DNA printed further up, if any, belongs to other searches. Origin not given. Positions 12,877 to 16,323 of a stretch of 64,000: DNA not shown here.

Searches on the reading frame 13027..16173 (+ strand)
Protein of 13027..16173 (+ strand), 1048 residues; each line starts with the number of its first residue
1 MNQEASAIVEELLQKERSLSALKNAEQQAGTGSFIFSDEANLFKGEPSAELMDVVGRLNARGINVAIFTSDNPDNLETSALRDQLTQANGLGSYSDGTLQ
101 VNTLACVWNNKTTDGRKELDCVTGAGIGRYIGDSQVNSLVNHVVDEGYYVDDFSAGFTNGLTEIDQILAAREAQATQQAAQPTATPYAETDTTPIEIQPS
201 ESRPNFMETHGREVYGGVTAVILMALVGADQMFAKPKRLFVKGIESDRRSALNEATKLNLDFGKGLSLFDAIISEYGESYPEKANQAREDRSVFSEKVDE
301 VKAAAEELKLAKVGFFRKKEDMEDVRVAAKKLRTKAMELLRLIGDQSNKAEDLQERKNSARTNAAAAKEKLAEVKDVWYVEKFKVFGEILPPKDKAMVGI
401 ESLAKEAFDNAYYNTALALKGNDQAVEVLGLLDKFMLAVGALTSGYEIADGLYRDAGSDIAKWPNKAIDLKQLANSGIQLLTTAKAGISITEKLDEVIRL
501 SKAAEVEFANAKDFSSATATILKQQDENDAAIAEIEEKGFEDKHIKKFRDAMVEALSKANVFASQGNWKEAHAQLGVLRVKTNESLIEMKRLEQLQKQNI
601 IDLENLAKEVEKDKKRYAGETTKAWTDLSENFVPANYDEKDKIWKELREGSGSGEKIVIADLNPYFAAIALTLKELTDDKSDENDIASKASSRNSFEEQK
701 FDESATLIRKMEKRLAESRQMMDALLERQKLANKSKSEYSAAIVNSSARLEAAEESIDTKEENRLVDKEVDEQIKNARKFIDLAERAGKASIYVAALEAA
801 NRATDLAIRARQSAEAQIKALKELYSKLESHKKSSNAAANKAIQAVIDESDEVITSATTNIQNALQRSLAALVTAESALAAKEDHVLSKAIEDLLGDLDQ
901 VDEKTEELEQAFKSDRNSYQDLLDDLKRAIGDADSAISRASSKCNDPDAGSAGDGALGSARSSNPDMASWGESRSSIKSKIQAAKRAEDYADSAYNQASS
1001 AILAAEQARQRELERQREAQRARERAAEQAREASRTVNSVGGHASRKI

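Call 63: search_protein_families(library=pfam, proteins=[window:13027-16173:+], max_evalue=0.001)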
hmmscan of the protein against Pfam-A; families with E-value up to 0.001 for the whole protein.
window:13027-16173:+ (1048 aa): 1 family
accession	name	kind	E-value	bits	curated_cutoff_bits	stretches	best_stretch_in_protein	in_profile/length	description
PF04536.20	TPM_phosphatase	-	4.5e-05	23.9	22.1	1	37-166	2-124/125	TPM domain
